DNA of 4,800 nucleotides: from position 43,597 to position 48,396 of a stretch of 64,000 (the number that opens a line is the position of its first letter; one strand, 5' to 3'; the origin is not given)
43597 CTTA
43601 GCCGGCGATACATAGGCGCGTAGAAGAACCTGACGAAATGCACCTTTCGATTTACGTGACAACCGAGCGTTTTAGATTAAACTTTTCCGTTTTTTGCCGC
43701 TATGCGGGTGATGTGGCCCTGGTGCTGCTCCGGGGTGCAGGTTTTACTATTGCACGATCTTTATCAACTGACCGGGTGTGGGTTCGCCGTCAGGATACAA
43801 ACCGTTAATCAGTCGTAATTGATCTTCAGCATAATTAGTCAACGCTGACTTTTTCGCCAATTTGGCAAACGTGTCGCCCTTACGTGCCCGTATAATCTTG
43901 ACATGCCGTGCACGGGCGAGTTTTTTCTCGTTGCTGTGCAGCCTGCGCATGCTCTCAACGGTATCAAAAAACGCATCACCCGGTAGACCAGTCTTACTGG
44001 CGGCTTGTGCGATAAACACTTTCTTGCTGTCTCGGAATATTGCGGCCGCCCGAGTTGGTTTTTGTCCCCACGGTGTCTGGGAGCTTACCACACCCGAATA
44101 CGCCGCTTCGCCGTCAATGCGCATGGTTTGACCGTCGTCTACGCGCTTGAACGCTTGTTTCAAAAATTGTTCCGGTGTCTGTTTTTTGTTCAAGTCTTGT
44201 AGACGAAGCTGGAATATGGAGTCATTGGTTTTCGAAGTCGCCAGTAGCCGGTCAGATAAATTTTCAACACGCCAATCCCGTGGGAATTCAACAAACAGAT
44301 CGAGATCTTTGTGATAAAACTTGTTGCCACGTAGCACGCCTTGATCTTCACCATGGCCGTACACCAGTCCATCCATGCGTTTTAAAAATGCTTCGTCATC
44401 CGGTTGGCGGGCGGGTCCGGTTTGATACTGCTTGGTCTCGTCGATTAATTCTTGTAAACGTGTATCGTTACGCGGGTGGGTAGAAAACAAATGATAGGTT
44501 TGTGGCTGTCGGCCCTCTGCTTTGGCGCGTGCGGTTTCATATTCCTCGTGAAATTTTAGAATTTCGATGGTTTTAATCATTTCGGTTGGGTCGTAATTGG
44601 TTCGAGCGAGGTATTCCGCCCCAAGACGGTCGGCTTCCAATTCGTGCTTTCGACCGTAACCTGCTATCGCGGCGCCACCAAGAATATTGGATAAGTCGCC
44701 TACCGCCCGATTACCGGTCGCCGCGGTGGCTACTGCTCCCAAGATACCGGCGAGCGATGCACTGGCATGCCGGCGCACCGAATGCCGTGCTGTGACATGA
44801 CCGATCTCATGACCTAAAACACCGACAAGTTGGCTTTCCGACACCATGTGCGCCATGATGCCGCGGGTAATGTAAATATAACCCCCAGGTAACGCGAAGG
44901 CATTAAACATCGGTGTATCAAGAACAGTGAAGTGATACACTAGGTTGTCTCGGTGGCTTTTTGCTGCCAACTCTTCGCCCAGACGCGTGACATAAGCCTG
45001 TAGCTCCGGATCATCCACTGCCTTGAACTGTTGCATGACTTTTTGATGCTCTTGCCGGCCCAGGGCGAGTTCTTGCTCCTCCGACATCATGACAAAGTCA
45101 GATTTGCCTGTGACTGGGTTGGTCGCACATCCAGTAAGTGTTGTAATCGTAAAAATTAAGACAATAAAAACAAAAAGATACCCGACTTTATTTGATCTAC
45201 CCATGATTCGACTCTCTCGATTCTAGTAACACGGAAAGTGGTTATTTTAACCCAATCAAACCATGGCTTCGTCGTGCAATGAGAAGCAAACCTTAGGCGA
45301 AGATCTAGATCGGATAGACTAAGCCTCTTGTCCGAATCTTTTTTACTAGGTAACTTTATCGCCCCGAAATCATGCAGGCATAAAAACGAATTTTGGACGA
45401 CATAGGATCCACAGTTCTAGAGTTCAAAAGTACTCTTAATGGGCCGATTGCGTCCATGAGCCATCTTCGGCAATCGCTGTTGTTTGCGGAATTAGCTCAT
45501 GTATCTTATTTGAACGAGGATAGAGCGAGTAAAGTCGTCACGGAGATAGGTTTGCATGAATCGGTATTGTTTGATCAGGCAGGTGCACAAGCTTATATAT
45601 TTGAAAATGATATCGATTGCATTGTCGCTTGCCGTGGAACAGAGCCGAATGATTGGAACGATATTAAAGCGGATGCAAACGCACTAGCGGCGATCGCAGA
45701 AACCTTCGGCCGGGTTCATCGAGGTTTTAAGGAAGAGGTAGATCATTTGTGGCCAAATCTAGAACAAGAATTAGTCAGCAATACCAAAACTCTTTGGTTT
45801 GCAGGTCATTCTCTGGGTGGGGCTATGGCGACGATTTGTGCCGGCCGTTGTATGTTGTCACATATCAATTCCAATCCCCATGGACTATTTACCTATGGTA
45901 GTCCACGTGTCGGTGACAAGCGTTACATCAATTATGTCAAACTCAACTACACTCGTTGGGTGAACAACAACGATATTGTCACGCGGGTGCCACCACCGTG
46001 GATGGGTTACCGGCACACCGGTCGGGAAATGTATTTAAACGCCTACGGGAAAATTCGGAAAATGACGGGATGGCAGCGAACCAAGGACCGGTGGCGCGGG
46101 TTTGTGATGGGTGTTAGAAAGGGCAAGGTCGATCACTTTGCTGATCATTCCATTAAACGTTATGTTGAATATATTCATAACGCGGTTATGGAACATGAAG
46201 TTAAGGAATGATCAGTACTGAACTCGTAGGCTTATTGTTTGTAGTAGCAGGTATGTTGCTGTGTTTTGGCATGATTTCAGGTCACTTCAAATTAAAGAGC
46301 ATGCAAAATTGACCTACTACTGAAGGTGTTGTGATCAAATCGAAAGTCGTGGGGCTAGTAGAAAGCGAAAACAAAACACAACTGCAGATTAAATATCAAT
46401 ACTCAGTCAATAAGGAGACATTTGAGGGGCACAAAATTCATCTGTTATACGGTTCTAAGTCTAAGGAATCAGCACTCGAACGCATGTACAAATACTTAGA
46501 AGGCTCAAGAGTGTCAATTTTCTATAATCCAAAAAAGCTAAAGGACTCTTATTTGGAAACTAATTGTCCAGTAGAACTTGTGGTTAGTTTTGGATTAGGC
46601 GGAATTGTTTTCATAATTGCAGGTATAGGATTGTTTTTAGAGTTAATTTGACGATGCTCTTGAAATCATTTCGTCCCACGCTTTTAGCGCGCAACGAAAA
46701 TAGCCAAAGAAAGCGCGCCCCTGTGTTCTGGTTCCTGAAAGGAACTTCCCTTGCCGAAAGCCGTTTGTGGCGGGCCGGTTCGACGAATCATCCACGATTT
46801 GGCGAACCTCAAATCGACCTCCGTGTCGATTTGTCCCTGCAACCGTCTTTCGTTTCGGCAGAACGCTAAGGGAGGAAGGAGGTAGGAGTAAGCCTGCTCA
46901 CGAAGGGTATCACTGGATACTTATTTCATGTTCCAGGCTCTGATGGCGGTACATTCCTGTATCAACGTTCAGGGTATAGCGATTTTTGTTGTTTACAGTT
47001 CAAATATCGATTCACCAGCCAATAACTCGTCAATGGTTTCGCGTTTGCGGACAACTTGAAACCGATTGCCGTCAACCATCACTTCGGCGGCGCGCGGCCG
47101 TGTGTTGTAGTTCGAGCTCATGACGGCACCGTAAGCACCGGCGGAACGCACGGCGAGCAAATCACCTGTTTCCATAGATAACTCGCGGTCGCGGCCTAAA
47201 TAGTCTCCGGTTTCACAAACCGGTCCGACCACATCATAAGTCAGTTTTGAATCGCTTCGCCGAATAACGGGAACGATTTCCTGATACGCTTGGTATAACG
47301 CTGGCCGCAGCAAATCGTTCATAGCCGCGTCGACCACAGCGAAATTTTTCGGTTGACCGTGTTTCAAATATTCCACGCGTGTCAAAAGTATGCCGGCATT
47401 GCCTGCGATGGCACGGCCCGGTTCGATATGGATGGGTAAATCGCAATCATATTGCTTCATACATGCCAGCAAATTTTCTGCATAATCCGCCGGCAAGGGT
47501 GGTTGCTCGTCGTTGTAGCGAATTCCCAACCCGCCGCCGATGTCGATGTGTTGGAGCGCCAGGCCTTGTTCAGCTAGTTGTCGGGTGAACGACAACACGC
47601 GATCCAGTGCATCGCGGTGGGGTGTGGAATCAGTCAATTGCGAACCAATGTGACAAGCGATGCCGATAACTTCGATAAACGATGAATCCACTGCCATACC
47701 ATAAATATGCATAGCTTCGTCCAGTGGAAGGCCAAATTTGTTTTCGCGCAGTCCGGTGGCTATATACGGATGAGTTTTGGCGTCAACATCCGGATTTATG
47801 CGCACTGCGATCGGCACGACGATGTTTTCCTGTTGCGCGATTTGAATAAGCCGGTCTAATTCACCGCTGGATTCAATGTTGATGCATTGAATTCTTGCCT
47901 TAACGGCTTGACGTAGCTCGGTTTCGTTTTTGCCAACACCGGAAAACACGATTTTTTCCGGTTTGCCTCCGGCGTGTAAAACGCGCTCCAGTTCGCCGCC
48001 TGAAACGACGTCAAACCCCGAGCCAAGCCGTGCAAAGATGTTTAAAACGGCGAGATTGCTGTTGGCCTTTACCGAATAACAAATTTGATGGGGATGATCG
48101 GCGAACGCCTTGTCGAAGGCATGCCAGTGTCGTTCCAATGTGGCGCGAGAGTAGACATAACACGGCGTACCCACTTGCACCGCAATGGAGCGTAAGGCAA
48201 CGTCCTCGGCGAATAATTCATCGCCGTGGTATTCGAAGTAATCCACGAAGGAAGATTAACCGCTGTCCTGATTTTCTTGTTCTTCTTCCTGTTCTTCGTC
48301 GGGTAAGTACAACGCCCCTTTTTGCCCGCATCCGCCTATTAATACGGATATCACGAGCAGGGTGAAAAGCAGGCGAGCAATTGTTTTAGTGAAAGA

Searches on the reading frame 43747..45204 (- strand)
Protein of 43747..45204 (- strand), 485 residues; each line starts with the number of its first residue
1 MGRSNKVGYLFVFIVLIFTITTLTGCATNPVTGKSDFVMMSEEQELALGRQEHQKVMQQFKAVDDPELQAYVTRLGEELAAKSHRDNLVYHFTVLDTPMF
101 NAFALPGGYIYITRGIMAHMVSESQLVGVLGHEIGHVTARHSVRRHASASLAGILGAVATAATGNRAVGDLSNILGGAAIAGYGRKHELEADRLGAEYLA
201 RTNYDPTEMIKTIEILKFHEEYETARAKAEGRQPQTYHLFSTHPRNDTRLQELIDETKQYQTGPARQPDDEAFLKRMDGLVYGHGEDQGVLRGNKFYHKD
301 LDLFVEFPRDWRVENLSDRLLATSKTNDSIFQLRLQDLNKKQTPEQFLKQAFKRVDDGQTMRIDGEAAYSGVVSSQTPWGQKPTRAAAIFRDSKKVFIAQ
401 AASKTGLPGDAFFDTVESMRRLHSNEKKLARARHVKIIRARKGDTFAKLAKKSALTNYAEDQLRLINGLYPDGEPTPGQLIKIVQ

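Call 18: search_protein_families(library=pfam, proteins=[window:43747-45204:-])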
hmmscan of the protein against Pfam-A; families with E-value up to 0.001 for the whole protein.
window:43747-45204:- (485 aa): 2 families
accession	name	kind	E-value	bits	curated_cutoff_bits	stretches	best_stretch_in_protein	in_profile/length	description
PF01435.24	Peptidase_M48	-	2.7e-36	125.6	20.3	1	68-254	3-183/186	Peptidase family M48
PF01476.26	LysM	-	0.00064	20.1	20.9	0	441-483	4-42/43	LysM domain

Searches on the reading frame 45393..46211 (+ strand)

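Call 18: search_protein_families(library=pfam, proteins=[window:45393-46211:+])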
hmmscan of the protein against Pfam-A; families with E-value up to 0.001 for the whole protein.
window:45393-46211:+ (272 aa): 1 family
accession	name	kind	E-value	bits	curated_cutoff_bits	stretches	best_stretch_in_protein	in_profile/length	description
PF01764.32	Lipase_3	-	2.2e-21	76.6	22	1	78-201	2-137/140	Lipase (class 3)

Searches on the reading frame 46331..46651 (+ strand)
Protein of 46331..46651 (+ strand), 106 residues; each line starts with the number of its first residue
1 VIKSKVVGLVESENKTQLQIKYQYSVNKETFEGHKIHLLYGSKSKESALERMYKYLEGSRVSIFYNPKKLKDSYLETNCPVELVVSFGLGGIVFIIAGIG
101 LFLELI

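Call 18: search_protein_families(library=pfam, proteins=[window:46331-46651:+])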
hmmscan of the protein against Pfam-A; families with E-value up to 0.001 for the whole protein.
window:46331-46651:+ (106 aa): 1 family
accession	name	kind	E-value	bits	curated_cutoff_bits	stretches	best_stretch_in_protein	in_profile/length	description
PF12158.14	DUF3592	-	7.1e-08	33.4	25.3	1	16-77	20-81/84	Domain of unknown function (DUF3592)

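Call 22: find_encoding_contigs(protein=window:46331-46651:+, flank=3000, max_places=10)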
Protein window:46331-46651:+ (106 aa): no gene with exactly this product is on record in the collection.

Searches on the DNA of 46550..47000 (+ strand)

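Call 8: search_rna_families(source=window, start=46550, end=47000, threshold=evalue, max_evalue=10, show_alignments=2)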
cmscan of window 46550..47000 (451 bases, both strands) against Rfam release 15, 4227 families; matches with E-value up to 10: 3.
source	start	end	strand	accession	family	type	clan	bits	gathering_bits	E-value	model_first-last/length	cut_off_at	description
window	46771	46839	-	RF01731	TwoAYGGAY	Cis-reg;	CL00106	39.2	43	7.4e-05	43-114/168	no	TwoAYGGAY RNA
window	46661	46704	+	RF01713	Moco-II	Cis-reg;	-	21.3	35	0.2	1-46/46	no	Moco-II RNA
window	46811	46880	+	RF02930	aspS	Cis-reg;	-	17.1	42.5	2.3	1-79/79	no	aspS RNA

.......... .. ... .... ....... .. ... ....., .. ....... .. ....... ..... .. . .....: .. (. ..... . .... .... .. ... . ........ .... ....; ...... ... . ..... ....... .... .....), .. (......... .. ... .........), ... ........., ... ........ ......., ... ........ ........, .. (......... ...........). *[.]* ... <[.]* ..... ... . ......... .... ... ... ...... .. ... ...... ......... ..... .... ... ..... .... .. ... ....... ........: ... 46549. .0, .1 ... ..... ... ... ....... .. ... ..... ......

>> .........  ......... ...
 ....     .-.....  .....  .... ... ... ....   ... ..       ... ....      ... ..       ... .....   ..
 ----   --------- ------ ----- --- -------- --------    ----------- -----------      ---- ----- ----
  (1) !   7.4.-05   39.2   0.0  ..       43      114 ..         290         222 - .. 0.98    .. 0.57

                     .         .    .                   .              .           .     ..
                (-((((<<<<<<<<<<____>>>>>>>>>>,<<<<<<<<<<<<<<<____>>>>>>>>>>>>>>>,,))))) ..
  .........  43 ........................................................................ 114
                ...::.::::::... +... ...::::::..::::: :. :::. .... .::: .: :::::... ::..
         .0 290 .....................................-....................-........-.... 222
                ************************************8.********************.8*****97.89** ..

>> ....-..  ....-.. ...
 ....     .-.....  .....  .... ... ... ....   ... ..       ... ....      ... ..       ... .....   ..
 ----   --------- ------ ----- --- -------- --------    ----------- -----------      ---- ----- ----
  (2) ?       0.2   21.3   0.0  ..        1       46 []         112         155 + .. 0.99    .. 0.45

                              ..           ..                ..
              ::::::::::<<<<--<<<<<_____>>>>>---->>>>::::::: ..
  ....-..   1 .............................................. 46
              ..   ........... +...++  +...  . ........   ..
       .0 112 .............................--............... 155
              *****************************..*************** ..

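Call 33: search_dna_similar(query=window:46655-46885:+, collection=plasmids, mode=distant, max_evalue=0.01)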
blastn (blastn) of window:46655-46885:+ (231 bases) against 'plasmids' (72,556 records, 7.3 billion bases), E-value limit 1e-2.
No match.

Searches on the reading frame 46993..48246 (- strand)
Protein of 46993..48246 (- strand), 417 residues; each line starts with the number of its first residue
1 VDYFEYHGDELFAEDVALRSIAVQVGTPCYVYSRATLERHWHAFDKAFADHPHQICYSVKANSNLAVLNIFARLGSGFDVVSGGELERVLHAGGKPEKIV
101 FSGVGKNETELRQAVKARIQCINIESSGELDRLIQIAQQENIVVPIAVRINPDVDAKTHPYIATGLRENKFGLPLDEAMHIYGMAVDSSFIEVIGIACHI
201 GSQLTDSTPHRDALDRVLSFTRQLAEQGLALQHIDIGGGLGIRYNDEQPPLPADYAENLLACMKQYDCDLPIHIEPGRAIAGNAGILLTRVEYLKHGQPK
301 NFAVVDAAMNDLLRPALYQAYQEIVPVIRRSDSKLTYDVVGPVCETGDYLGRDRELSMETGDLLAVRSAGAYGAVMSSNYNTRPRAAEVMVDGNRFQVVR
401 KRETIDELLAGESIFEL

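Call 18: search_protein_families(library=pfam, proteins=[window:46993-48246:-])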
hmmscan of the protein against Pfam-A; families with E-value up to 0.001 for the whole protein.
window:46993-48246:- (417 aa): 3 families
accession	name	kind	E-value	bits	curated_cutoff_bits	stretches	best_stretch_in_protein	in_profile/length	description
PF02784.22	Orn_Arg_deC_N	-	1.6e-69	234.5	23.4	1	35-281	2-246/247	Pyridoxal-dependent decarboxylase, pyridoxal binding domain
PF00278.28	Orn_DAP_Arg_deC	-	4e-28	98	23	1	29-370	1-95/95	Pyridoxal-dependent decarboxylase, C-terminal sheet domain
PF01168.26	Ala_racemase_N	-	6.5e-07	29.7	24.1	1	36-234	5-191/220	Alanine racemase, N-terminal domain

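Call 49: find_homologous_proteins(query=window:46993-48246:-, max_evalue=1e-100)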
Query window:46993-48246:- (417 aa): 7995 proteins with E <= 1e-100 among 8000 candidates; the best 120 are listed.
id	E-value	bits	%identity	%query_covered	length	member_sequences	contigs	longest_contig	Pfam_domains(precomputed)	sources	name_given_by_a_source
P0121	2.6e-279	944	100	100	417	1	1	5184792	PF02784.23,PF00278.29,PF01168.27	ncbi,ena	-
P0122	3.0e-231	786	82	100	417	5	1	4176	PF02784.23,PF00278.29,PF01168.27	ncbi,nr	ncbi:MAG: diaminopimelate decarboxylase [Gammaproteobacteria bacterium]|nr:diaminopimelate decarboxy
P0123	9.1e-229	777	82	100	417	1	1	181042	PF02784.23,PF00278.29,PF01168.27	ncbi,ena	-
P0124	6.2e-190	650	69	99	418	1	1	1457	PF02784.23,PF00278.29,PF01168.27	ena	-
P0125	2.3e-180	618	65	100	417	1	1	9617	PF02784.23,PF00278.29,PF01168.27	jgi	-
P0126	1.4e-179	616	64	100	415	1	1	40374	PF02784.23,PF00278.29,PF01168.27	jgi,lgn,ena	-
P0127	1.9e-179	615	65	100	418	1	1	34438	PF02784.23,PF00278.29,PF01168.27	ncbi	-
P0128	3.7e-179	614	64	100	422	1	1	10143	PF02784.23,PF00278.29,PF01168.27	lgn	-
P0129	6.0e-179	613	63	100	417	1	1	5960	PF02784.23,PF00278.29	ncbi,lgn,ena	-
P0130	9.0e-179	613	64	99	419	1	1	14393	PF02784.23,PF00278.29,PF01168.27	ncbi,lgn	-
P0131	1.6e-178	612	67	99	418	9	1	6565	PF02784.23,PF00278.29,PF01168.27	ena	-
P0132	6.0e-178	610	63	100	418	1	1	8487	PF02784.23,PF00278.29,PF01168.27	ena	-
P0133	8.1e-178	610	64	100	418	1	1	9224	PF02784.23,PF00278.29,PF01168.27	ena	-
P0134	1.0e-177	609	64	100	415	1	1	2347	PF02784.23,PF00278.29,PF01168.27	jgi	jgi:diaminopimelate decarboxylase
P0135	1.0e-177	609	64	100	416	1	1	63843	PF02784.23,PF00278.29,PF01168.27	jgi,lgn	jgi:diaminopimelate decarboxylase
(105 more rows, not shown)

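Call 50: find_encoding_contigs(protein=P0123, flank=10000, max_places=3)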
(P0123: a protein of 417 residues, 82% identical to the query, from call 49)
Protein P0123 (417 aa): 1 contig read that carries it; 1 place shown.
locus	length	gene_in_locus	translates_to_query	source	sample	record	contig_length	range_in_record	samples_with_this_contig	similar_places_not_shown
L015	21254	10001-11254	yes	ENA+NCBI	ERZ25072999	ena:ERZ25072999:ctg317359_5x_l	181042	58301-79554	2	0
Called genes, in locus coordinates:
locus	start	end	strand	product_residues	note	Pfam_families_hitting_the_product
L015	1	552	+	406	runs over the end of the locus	PF01321:Creatinase_N (faint), PF00557:Peptidase_M24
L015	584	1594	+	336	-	PF04116:FA_hydroxylase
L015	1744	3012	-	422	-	PF04389:Peptidase_M28 (weak), PF01546:Peptidase_M20, PF07687:M20_dimer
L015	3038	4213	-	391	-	PF01321:Creatinase_N, PF00557:Peptidase_M24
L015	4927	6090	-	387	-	PF07995:GSDH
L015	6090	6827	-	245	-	PF00072:Response_reg, PF04397:LytTR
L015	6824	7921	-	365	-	PF06580:His_kinase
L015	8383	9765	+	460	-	PF00206:Lyase_1, PF14698:ASL_C2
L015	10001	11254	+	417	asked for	PF00278:Orn_DAP_Arg_deC, PF01168:Ala_racemase_N, PF02784:Orn_Arg_deC_N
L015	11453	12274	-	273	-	PF01764:Lipase_3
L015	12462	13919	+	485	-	PF01435:Peptidase_M48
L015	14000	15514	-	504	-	PF02541:Ppx-GppA, PF21447:Ppx-GppA_III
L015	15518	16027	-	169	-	PF00300:His_Phos_1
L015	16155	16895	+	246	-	PF00069:Pkinase, PF01636:APH (faint), PF07714:PK_Tyr_Ser-Thr (weak), PF06293:Kdo (weak)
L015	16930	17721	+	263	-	PF13672:PP2C_2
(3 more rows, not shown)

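Call 51: find_encoding_contigs(protein=P0122, flank=10000, max_places=3)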
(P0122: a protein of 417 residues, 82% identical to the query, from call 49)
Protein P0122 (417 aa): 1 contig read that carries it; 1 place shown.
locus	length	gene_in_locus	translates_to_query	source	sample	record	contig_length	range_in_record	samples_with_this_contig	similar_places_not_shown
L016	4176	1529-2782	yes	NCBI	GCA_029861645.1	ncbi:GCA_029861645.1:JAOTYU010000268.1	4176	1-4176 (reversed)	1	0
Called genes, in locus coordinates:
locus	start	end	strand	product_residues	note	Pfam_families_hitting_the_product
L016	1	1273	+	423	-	PF00206:Lyase_1, PF14698:ASL_C2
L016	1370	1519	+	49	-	PF13627:LptM_cons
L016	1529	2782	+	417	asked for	PF00278:Orn_DAP_Arg_deC, PF01168:Ala_racemase_N, PF02784:Orn_Arg_deC_N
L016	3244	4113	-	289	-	PF01764:Lipase_3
